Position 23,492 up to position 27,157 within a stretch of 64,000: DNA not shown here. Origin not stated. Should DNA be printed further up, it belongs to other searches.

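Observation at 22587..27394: Compact damage-inducible cassette ORF105 - dnaE2 - FUSC-like membrane protein without adjacent imuA/imuB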

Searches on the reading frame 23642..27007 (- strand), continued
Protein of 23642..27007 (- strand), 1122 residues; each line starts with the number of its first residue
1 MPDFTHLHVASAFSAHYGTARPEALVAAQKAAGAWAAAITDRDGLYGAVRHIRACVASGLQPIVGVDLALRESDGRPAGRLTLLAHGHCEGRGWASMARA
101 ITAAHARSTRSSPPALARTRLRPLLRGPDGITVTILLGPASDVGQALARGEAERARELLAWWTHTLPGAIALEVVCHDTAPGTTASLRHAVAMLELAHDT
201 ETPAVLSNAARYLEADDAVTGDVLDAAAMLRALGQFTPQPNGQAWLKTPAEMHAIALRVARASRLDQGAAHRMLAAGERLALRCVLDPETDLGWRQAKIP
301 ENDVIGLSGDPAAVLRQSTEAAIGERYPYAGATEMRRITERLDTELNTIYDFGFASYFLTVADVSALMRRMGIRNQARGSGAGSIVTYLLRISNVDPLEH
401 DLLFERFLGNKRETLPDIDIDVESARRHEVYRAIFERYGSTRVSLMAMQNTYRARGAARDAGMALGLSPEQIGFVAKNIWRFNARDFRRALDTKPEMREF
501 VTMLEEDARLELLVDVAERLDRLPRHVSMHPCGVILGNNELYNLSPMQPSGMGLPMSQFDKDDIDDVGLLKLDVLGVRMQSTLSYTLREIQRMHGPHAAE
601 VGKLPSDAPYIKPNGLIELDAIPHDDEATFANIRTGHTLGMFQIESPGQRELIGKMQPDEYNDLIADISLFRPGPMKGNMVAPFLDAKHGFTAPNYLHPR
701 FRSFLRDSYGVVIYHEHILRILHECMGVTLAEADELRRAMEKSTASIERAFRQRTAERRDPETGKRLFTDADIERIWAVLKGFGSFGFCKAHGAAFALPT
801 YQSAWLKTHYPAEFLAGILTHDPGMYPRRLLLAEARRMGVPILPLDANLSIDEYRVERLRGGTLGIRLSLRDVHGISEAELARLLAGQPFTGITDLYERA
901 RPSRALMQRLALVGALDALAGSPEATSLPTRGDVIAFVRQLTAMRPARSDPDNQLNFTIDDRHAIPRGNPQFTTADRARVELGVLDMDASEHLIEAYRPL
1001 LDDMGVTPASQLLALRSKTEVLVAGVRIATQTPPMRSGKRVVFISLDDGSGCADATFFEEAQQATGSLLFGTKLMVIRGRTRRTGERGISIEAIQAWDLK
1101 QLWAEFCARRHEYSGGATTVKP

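Call 79: get_annotated_region(hit=H62, flank=4500)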
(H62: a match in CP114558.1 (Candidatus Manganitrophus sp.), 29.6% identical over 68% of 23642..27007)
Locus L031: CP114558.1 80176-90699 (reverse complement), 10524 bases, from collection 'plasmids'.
description: MAG: Candidatus Manganitrophus sp. isolate GAC2 plasmid unnamed3, complete sequence
organism: Candidatus Manganitrophus sp. (NCBI taxid 2927580)
taxonomy: Bacteria; Nitrospirota; Nitrospiria; Candidatus Troglogloeales; Candidatus Manganitrophaceae; Candidatus Manganitrophus; Candidatus Manganitrophus sp.
host: -; source: activated carbon metagenome,metagenomic assembly,Carbon granules from GAC filter; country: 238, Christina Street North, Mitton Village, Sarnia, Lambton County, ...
typing (MOB-suite, as given by PLSDB): non-mobilizable
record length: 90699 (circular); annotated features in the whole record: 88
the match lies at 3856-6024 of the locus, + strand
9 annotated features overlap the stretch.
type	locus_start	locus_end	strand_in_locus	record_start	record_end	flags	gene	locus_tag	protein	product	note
CDS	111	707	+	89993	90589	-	lexA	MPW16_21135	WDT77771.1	transcriptional repressor LexA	-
CDS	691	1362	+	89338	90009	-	-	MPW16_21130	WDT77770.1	hypothetical protein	-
CDS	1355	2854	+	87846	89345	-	-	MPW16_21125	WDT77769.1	DNA polymerase Y family protein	-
CDS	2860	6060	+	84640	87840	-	-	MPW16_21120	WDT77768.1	error-prone DNA polymerase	-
CDS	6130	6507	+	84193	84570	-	-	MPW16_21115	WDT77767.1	response regulator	-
CDS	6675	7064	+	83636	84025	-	-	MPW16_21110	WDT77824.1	phospholipase D family protein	-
CDS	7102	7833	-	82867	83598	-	-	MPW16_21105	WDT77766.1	SOS response-associated peptidase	-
CDS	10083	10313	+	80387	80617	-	-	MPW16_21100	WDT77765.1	hypothetical protein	-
CDS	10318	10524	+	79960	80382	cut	-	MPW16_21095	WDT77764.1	TolC family protein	-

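Call 81: search_protein_families(library=pfam, proteins=[L027:2155-3693:+, L028:2179-3666:+, L029:2118-3623:+, L030:2050-3618:+, L031:1355-2851:+], max_evalue=1)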
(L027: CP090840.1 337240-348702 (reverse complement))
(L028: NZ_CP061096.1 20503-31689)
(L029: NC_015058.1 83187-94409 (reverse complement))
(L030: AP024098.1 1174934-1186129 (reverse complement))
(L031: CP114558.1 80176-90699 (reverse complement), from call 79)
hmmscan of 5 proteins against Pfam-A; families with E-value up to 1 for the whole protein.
L027:2155-3693:+ (513 aa): 2 families
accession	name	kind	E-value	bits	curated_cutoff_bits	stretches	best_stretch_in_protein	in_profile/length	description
PF00817.25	IMS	-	1.4e-10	41.7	23.2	1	34-153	23-147/148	impB/mucB/samB family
PF11799.13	IMS_C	-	0.039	14.8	20.7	1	238-294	6-62/109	impB/mucB/samB family C-terminal domain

L028:2179-3666:+ (496 aa): 2 families
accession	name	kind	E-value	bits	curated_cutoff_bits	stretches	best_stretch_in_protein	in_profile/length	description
PF00817.25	IMS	-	3.2e-05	24.3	23.2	1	19-145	12-143/148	impB/mucB/samB family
PF11799.13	IMS_C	-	0.031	15.1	20.7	1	244-282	13-51/109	impB/mucB/samB family C-terminal domain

L029:2118-3623:+ (502 aa): 2 families
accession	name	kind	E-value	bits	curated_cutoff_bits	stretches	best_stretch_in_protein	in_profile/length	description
PF00817.25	IMS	-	8.8e-06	26.1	23.2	1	11-158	6-143/148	impB/mucB/samB family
PF20114.4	DUF6504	-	0.055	14.2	24.2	1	433-469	23-59/103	Domain of unknown function (DUF6504)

L030:2050-3618:+ (523 aa): 2 families
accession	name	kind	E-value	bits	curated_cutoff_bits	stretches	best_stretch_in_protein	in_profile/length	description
PF00817.25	IMS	-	6.9e-06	26.5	23.2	1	34-156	22-146/148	impB/mucB/samB family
PF20767.2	DUF6839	-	0.21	12.2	24.4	1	219-251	31-63/67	Domain of unknown function (DUF6839)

L031:1355-2851:+ (499 aa): 2 families
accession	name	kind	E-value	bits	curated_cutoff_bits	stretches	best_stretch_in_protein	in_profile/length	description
PF00817.25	IMS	-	1.7e-15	57.6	23.2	1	13-149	6-147/148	impB/mucB/samB family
PF11799.13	IMS_C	-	0.048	14.5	20.7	1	251-311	18-78/109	impB/mucB/samB family C-terminal domain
